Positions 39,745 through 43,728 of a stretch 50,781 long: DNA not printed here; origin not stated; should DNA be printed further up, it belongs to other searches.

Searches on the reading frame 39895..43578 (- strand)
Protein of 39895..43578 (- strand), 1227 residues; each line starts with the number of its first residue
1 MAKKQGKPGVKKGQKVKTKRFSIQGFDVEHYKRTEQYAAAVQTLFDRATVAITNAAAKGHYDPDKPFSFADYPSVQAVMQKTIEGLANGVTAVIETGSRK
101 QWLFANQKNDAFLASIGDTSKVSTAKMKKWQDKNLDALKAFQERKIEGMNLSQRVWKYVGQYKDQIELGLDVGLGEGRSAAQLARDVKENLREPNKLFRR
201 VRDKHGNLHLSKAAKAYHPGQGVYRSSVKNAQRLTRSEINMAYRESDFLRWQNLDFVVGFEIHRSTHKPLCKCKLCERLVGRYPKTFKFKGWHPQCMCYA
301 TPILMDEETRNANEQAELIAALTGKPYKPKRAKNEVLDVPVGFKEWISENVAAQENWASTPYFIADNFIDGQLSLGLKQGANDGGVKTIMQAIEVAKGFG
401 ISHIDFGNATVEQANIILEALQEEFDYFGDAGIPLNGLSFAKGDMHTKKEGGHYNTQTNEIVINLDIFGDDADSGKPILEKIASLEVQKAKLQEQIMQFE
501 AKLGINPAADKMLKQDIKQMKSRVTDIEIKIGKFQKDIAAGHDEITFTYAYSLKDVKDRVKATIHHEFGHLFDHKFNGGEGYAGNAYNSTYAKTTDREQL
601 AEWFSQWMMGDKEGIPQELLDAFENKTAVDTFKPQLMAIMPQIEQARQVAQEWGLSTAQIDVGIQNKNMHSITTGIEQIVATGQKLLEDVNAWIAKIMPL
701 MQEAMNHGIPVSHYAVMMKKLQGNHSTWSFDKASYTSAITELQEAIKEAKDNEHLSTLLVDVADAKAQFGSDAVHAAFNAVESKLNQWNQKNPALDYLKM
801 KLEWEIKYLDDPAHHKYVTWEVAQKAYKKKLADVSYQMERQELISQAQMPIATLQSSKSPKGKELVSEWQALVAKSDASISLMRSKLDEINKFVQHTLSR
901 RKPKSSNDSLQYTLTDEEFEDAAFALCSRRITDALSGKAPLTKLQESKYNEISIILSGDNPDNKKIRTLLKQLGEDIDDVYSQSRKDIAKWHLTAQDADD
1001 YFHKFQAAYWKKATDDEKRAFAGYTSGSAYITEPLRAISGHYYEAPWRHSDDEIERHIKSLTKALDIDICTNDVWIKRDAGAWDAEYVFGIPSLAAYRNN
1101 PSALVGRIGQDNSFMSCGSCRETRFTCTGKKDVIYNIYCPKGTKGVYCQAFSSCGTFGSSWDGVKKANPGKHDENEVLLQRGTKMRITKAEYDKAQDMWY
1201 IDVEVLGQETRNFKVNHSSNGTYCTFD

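Call 3: search_protein_families(library=pfam, proteins=[window:39895-43578:-], max_evalue=0.1)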
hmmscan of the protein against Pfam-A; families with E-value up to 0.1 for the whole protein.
window:39895-43578:- (1227 aa): 3 families
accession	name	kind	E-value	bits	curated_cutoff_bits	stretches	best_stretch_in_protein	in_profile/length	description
PF03496.20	ADPrib_exo_Tox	-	1.5e-14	54.2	23.4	1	1006-1201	8-187/196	ADP-ribosyltransferase exoenzyme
PF06103.16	DUF948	-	0.0001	22.8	37.2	1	666-711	39-84/89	Bacterial protein of unknown function (DUF948)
PF00106.31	adh_short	-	0.031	14.2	26.6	0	17-96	45-122/195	short chain dehydrogenase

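Call 4: search_protein_families(library=phrogs, proteins=[window:39895-43578:-], max_evalue=0.01)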
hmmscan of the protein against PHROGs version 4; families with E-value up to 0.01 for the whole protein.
window:39895-43578:- (1227 aa): 10 families
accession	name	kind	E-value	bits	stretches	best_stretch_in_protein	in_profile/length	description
phrog_16625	-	moron, auxiliary metabolic gene and host takeover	4.8e-130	436.5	4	972-1225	616-868/869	Bxa ADP-ribosyl transferase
phrog_35295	-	unknown function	8.8e-127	425.8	1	23-389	12-394/794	-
phrog_7625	-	head and packaging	2.3e-80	271.9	1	20-413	3-360/504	head morphogenesis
phrog_115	-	head and packaging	1.5e-23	84.9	1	110-601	155-583/665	minor head protein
phrog_1657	-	head and packaging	5.1e-21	76.3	1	36-309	33-302/337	head morphogenesis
phrog_595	-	head and packaging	8.5e-15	56.1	1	77-336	106-335/513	head maturation protease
phrog_3895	-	moron, auxiliary metabolic gene and host takeover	4.4e-09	37.5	1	994-1208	123-335/340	ADP-ribosyltransferase exoenzyme toxin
phrog_4728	-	head and packaging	9.7e-08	32.2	1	125-314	150-314/591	head morphogenesis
phrog_25879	-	head and packaging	3.1e-06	28.2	1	229-308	73-153/173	head morphogenesis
phrog_1376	-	unknown function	0.0047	17.1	1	824-896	35-105/362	-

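Call 13: find_homologous_proteins(query=window:39895-43578:-, max_evalue=1e-10)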
Query window:39895-43578:- (1227 aa): 3184 proteins with E <= 1e-10 among 8000 candidates; the best 120 are listed.
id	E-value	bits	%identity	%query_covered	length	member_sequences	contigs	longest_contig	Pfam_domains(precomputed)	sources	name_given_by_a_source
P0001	0.0e+0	2560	90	100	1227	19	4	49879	PF03496.21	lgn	-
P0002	0.0e+0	2522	88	100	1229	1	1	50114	PF03496.21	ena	-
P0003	0.0e+0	1943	74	98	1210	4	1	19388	-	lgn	-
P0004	0.0e+0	1903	73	98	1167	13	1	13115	PF03496.21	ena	-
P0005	0.0e+0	1811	69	98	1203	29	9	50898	-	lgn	-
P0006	0.0e+0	1758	66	98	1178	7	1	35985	PF03496.21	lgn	-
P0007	0.0e+0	1582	62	98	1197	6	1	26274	-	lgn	-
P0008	0.0e+0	1089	63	60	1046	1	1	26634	-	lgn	-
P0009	2.5e-269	915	66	30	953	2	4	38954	PF03496.21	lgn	-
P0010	6.3e-242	824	67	29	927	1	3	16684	PF03496.21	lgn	-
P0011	5.1e-240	818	52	61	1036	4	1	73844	-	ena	-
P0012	3.0e-237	809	53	59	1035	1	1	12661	-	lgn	-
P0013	2.1e-235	803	51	60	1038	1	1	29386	-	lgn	-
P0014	1.3e-233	797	52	60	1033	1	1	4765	-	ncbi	-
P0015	1.5e-232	793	63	29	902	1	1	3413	PF03496.21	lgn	-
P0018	3.7e-226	772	50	60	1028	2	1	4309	-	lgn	-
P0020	3.2e-221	756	68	30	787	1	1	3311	PF03496.21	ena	-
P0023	1.9e-216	740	66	30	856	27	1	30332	PF03496.21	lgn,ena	-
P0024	2.1e-215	736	67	31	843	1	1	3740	PF03496.21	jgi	-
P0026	1.2e-214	734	68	30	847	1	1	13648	PF03496.21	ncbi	-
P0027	3.0e-214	733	67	30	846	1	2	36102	PF03496.21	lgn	-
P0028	1.1e-213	731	58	33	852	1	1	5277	PF03496.21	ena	-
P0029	7.6e-207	708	69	30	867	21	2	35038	PF03496.21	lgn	-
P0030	2.0e-206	707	69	30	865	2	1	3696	PF03496.21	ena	-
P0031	4.4e-206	706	70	30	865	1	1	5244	PF03496.21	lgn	-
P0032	9.3e-206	704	69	30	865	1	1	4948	PF03496.21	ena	-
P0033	6.3e-205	702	63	31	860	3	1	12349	PF03496.21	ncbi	-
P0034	7.6e-204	698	57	31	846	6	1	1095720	PF03496.21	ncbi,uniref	ncbi:ADP-ribosyltransferase [Capnocytophaga canimorsus]|uniref:ADP-ribosyltransferase n=1 Tax=Capnoc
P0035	1.8e-203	697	62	30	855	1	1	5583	PF03496.21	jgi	-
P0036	5.5e-203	695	67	30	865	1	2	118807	PF03496.21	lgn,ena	-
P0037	1.3e-202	694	67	30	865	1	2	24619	PF03496.21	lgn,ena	-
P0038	3.3e-202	693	68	30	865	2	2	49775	PF03496.21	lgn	-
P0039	4.1e-202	692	67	30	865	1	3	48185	PF03496.21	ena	-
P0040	5.4e-202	692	67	30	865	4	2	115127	PF03496.21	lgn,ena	-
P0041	5.6e-202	692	67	30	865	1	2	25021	PF03496.21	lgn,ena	-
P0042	6.4e-202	692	67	30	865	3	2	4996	PF03496.21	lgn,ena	-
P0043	6.9e-202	692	66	30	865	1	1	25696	PF03496.21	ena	-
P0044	8.4e-202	691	67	30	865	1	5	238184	PF03496.21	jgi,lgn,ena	jgi:hypothetical protein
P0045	1.6e-201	690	67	30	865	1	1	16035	PF03496.21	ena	-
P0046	4.2e-201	689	66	30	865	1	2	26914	PF03496.21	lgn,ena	-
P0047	4.5e-201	689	66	30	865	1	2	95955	PF03496.21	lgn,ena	-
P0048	4.8e-201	689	66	30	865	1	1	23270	PF03496.21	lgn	-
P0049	7.0e-201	688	67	30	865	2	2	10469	PF03496.21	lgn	-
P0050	7.6e-201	688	66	30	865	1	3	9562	PF03496.21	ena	-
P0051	1.2e-200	687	66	30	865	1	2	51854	PF03496.21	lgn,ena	-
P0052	1.7e-200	687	66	30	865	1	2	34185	PF03496.21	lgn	-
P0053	2.7e-200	686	66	30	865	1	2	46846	PF03496.21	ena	-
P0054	3.2e-200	686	66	30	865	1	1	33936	PF03496.21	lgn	-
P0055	3.8e-200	686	69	30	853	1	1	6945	PF03496.21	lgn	-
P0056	3.9e-200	686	66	30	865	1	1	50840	PF03496.21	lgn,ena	-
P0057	4.7e-200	686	66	30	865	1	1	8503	PF03496.21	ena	-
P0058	1.0e-199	684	66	30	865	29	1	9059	PF03496.21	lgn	-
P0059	1.2e-199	684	67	30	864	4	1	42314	PF03496.21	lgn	-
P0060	1.3e-199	684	66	30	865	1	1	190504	PF03496.21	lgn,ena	-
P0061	1.6e-199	684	66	30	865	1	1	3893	PF03496.21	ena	-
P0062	2.5e-199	683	65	30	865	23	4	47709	PF03496.21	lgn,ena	-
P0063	4.7e-199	682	65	30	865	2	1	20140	PF03496.21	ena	-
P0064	1.3e-198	681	65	30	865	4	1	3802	PF03496.21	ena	-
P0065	1.2e-197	678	63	29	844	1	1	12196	PF03496.21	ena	-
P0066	9.0e-196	671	66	30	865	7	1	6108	PF03496.21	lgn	-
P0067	2.6e-194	667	45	48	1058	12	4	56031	PF03496.21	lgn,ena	-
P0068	7.2e-194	665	65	30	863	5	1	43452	PF03496.21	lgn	-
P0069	2.9e-193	663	62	30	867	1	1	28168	PF03496.21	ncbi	-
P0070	3.3e-191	656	57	31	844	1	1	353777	PF03496.21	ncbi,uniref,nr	ncbi:hypothetical protein CAPN001_11310 [Capnocytophaga stomatis]|uniref:ADP-ribosyltransferase n=1 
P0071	4.9e-191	656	65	30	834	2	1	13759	PF03496.21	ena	-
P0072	8.4e-190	652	72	30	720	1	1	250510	PF15644.13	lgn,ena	-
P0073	2.5e-189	650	65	30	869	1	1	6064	PF03496.21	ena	-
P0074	2.7e-189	650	72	30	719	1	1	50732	PF15644.13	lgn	-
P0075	9.2e-189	648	71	30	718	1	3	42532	PF15644.13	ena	-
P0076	1.4e-188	648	71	30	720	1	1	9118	PF15644.13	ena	-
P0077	1.5e-188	647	71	30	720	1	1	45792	PF15644.13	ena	-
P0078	1.5e-188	647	71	30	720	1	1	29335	PF15644.13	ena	-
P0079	1.7e-188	647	71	30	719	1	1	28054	PF15644.13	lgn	-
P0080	4.8e-188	646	71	30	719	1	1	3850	PF15644.13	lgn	-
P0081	5.7e-188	646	71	30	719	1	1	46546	PF15644.13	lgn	-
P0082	6.6e-188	645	71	30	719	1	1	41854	PF15644.13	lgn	-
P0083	8.4e-188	645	70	30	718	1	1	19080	PF15644.13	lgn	-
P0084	9.6e-188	645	71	30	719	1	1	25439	PF15644.13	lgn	-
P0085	1.1e-187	645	71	30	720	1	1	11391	PF15644.13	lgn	-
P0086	1.2e-187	644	70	30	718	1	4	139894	PF15644.13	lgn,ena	-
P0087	1.3e-187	644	70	30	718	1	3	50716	PF15644.13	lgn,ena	-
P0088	1.4e-187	644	71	30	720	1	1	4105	PF15644.13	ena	-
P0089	1.5e-187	644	74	29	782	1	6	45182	-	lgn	-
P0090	1.6e-187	644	70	30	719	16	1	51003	PF15644.13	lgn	-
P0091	1.8e-187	644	74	30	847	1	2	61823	-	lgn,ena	-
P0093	2.8e-187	643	71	30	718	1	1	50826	PF15644.13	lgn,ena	-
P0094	5.0e-187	642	67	30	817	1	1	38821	PF03496.21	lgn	-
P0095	6.1e-187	642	72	30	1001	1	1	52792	-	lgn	-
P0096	6.1e-187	642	72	30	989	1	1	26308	PF03496.21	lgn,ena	-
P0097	8.2e-187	642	70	30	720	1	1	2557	PF15644.13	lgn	-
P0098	9.6e-187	641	66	30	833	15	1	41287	PF03496.21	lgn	-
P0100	1.1e-186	641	70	30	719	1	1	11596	PF15644.13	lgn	-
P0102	1.2e-186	641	70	30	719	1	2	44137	PF15644.13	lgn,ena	-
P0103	1.2e-186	641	72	30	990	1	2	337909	PF03496.21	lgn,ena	-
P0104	1.4e-186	641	70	30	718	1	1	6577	PF15644.13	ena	-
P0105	1.8e-186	641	72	30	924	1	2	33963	-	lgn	-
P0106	2.4e-186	640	72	30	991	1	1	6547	PF03496.21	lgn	-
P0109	5.2e-186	639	57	29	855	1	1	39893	PF03496.21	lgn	-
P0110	5.5e-186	639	63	30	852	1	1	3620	PF03496.21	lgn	-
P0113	1.1e-185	638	72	30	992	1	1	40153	PF03496.21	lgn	-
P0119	2.7e-185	637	56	30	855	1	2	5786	PF03496.21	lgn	-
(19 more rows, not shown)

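Call 16: find_encoding_contigs(protein=P0001, flank=10000, max_places=4)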
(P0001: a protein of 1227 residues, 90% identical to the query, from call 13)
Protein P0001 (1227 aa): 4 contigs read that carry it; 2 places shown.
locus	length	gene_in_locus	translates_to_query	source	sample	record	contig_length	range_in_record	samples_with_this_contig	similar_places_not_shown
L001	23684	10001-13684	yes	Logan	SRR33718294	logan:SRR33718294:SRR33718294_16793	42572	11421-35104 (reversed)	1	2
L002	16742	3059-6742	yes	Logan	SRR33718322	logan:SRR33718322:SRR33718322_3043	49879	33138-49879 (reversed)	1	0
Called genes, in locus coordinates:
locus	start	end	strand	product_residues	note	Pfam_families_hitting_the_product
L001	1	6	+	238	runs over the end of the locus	-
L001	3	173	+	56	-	-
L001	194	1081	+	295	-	PF09669:Phage_pRha, PF03374:ANT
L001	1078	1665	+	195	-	PF14359:DUF4406, PF08299:Bac_DnaA_C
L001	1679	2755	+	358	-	PF00145:DNA_methylase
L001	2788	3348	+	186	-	PF00929:RNase_T, PF13482:RNase_H_2 (faint)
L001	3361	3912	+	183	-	-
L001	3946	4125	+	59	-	-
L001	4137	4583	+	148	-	PF00436:SSB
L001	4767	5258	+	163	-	-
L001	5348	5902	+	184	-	-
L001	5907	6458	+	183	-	-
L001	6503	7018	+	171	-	-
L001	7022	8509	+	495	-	PF03237:Terminase_6N (weak)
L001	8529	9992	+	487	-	PF05133:SPP1_portal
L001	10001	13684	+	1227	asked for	PF03496:ADPrib_exo_Tox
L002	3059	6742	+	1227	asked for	PF03496:ADPrib_exo_Tox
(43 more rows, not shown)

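Call 17: find_encoding_contigs(protein=P0073, flank=6000, max_places=3)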
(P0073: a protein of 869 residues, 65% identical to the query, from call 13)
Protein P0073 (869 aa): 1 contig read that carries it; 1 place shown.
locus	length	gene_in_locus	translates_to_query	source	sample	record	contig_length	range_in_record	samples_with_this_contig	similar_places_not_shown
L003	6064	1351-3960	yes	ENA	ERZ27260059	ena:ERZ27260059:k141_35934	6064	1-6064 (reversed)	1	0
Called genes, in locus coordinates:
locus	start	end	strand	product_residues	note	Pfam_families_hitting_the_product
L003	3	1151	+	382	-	?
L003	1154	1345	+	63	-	-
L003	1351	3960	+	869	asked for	PF03496:ADPrib_exo_Tox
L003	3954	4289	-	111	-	-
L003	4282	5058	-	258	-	PF03747:ADP_ribosyl_GH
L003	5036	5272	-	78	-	-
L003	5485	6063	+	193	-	?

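Call 21: search_solved_structures(query=window:39895-43578:-, max_evalue=1, show_alignments=3)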
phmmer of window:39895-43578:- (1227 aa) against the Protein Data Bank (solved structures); distinct sequences matched with E-value up to 1: 4.
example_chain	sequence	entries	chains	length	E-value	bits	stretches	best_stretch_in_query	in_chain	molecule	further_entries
6ozx_A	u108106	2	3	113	0.18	12.9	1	456-520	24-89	UPF0335 protein CC_3319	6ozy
6k5x_A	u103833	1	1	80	0.21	12.6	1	462-521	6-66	UPF0335 protein CCNA_03428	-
5nbn_G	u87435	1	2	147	0.3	12.1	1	115-197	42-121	Putative DNA helicase INO80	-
6jyk_A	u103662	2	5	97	0.44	11.6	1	463-521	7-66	UPF0335 protein CCNA_03428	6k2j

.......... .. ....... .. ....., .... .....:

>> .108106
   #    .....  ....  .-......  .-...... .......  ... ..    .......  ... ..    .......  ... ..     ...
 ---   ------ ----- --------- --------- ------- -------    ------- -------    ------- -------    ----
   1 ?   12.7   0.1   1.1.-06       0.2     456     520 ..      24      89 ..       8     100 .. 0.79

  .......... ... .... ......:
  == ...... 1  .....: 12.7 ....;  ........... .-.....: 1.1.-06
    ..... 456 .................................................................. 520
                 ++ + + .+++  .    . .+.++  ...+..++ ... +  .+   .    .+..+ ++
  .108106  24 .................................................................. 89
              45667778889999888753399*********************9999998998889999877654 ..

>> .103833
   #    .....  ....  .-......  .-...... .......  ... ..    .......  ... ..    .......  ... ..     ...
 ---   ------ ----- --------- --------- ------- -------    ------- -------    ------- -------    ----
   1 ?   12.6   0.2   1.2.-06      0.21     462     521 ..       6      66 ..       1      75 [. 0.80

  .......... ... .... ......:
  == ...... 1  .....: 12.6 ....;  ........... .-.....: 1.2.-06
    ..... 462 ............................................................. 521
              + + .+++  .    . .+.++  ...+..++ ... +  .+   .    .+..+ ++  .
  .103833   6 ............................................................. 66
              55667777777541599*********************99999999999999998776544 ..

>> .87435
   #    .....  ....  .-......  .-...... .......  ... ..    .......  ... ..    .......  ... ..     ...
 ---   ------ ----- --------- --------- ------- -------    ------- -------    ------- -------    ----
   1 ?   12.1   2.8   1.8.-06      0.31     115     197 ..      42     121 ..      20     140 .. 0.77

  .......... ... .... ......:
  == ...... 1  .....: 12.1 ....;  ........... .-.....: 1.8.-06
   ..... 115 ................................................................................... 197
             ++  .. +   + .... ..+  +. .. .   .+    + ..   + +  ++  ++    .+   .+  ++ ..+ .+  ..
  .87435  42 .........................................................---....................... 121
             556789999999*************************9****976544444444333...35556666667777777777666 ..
